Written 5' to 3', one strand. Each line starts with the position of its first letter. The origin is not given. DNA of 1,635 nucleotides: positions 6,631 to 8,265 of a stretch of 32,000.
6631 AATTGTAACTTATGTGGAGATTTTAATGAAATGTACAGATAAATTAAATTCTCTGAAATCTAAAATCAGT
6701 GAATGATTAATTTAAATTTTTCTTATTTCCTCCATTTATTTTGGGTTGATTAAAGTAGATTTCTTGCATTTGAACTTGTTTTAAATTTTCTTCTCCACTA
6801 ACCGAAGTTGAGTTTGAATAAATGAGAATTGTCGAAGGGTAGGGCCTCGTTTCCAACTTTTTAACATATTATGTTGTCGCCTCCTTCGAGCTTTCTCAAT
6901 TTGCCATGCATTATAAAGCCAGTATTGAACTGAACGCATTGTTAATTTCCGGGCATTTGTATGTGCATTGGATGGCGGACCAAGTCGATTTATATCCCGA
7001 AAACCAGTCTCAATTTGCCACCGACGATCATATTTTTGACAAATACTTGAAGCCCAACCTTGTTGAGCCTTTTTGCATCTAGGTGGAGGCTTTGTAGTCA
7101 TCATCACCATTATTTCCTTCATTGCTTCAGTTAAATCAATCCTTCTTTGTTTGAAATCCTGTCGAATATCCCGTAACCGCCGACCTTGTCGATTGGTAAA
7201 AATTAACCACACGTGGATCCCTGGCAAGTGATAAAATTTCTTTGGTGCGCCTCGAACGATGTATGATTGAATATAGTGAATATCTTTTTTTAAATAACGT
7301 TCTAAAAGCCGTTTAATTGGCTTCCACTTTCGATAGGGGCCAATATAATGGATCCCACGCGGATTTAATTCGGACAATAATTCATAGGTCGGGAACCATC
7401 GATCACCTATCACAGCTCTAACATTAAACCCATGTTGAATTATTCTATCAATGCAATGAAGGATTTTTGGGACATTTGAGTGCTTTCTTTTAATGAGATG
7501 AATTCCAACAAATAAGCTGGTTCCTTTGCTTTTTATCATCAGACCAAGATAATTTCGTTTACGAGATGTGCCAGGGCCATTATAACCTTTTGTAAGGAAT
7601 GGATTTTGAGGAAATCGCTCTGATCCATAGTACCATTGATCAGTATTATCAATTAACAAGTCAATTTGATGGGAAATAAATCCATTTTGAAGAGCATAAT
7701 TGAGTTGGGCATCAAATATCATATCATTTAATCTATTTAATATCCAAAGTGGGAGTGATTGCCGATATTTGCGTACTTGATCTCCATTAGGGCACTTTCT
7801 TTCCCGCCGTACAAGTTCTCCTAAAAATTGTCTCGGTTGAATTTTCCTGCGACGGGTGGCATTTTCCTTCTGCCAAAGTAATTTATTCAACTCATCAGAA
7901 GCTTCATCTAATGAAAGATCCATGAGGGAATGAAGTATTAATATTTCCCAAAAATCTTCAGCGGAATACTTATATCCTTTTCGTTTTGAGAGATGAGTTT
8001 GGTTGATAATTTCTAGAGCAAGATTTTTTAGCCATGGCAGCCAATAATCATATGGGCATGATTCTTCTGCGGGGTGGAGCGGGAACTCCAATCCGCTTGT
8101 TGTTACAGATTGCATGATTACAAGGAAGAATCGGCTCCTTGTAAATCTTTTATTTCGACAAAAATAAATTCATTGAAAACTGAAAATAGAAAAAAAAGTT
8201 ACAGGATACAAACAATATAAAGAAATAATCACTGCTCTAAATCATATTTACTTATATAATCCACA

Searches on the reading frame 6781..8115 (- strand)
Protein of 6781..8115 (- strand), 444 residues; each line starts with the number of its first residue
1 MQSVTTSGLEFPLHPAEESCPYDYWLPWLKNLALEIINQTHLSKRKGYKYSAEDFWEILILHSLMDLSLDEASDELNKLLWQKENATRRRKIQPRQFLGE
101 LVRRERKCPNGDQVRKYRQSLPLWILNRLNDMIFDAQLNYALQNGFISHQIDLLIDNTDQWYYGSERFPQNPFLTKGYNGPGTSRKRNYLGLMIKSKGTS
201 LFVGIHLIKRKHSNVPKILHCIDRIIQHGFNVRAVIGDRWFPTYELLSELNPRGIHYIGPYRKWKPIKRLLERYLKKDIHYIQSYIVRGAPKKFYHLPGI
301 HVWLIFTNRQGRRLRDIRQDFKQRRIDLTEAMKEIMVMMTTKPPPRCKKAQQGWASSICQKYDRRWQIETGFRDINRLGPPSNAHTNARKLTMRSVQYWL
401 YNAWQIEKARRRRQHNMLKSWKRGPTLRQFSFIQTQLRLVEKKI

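Call 8: search_protein_families(library=pfam, proteins=[window:6781-8115:-])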
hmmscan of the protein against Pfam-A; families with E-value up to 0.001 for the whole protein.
window:6781-8115:- (444 aa): 1 family
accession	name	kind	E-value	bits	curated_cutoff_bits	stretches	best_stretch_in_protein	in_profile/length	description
PF01609.27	DDE_Tnp_1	-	3.5e-08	33.9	23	1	176-379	25-175/200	Transposase DDE domain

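Call 24: search_protein_families(library=phrogs, proteins=[window:6781-8115:-], max_evalue=0.01)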
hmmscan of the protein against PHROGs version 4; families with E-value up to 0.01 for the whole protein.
window:6781-8115:- (444 aa): 0 families

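Call 25: search_protein_families(library=ncbifam, proteins=[window:6781-8115:-], max_evalue=0.01)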
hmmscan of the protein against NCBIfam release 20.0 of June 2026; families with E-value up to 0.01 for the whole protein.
window:6781-8115:- (444 aa): 7 families
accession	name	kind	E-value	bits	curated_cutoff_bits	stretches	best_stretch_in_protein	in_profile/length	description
NF033541.0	transpos_ISH3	equivalog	4.8e-19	68.6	225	2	53-281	2-197/298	ISH3 family transposase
NF033592.1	transpos_IS4_1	equivalog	3.3e-10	39.6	115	1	234-375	179-297/332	IS4 family transposase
NF049925.1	transpos_IS4_4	equivalog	1.4e-06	27.4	250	1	214-265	192-243/449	IS4 family transposase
NF049999.1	transpos_IS701_3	equivalog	6.6e-05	22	170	1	352-423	303-378/412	IS701 family transposase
NF033591.1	transpos_IS4_2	equivalog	0.00028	20.1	152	1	319-375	197-244/340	IS4 family transposase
NF049921.1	transpos_IS701_2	equivalog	0.00052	19.5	250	1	197-313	107-221/318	IS701 family transposase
NF033559.2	transpos_IS1634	equivalog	0.0091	15.1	100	0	162-279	143-258/483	IS1634 family transposase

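Call 66: find_homologous_proteins(query=window:6781-8115:-)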
Query window:6781-8115:- (444 aa): 59 proteins with E <= 0.001 among 2553 candidates.
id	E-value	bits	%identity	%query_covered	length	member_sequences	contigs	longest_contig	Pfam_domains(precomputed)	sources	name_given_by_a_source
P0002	0.0e+0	1042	100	100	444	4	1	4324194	PF01609.28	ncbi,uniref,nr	ncbi:transposase [Promethearchaeum syntrophicum]|uniref:Transposase IS4-like domain-containing prote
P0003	8.6e-267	903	85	100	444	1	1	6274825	PF01609.28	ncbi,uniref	ncbi:transposase [Candidatus Lokiarchaeum ossiferum]|uniref:transposase n=1 Tax=Candidatus Lokiarcha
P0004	4.6e-246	835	79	100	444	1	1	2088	PF01609.28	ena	-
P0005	2.6e-235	800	73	100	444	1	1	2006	PF01609.28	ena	-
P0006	2.8e-199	681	64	98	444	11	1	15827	PF01609.28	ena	-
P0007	1.9e-190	652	61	98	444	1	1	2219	-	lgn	-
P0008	9.6e-179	613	59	96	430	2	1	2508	PF01609.28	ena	-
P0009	1.1e-178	613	63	90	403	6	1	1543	-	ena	-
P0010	5.0e-177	608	58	100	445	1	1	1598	PF01609.28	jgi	-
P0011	1.6e-175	603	58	98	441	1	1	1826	PF01609.28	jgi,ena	-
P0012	7.9e-175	600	59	97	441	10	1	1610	PF01609.28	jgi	jgi:hypothetical protein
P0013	1.8e-173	596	57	99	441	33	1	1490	PF01609.28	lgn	-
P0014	5.6e-172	591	57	98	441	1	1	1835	PF01609.28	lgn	-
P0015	1.7e-170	586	57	98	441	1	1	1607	-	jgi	-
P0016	1.7e-169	583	56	97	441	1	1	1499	PF01609.28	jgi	jgi:Transposase DDE domain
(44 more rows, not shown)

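Call 67: find_encoding_contigs(protein=P0003, flank=3000, max_places=6)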
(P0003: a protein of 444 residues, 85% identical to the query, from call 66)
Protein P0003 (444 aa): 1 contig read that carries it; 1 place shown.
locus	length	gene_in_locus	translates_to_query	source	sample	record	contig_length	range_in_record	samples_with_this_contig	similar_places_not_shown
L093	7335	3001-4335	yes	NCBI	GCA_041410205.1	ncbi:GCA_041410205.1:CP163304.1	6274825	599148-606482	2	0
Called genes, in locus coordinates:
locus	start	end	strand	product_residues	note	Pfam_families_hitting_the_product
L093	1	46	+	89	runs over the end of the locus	-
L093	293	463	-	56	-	-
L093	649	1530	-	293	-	-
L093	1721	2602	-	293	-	-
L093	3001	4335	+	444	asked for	PF01609:DDE_Tnp_1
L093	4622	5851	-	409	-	-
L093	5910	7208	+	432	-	PF08378:NERD (weak), PF00580:UvrD-helicase (weak), PF13245:AAA_19 (weak)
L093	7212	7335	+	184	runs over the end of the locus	PF01443:Viral_helicase1 (weak), PF13361:UvrD_C, PF13538:UvrD_C_2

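Call 68: find_encoding_contigs(protein=P0002, flank=3000, max_places=10)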
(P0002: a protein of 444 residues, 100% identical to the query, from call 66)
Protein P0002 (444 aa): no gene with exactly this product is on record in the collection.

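Call 69: find_encoding_contigs(protein=P0006, flank=3000, max_places=6)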
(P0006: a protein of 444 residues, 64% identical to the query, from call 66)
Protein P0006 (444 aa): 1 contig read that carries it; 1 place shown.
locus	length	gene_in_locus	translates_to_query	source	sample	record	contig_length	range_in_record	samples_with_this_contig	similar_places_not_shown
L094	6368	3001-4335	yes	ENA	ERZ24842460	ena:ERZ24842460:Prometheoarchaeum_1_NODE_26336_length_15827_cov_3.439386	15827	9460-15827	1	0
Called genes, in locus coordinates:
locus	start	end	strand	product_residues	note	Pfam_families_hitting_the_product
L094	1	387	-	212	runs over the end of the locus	PF20408:Abhydrolase_11 (faint)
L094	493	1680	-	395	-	PF00155:Aminotran_1_2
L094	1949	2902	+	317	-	PF01073:3Beta_HSD, PF01370:Epimerase, PF04321:RmlD_sub_bind, PF16363:GDP_Man_Dehyd, PF07993:NAD_binding_4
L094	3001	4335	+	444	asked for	PF01609:DDE_Tnp_1 (weak)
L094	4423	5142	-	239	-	PF17746:SfsA_N, PF03749:SfsA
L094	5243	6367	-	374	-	?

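Call 71: find_encoding_contigs(protein=P0004, flank=3000, max_places=4)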
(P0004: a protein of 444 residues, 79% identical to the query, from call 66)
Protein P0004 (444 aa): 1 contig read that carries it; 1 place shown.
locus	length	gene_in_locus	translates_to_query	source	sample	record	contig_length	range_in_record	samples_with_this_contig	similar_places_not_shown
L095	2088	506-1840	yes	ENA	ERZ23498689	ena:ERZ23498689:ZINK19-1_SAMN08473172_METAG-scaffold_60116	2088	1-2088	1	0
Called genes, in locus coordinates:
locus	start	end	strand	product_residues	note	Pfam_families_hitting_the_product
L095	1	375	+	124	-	?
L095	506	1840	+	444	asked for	PF01609:DDE_Tnp_1 (weak)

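Call 72: find_encoding_contigs(protein=P0005, flank=3000, max_places=4)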
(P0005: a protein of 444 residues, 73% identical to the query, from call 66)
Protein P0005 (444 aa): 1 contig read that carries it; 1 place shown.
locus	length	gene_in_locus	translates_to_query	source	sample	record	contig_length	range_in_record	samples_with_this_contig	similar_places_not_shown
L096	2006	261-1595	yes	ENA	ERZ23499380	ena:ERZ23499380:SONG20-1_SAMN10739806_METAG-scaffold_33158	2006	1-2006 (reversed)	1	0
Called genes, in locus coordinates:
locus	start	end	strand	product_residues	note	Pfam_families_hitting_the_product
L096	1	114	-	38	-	?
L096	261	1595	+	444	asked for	PF01609:DDE_Tnp_1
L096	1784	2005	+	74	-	?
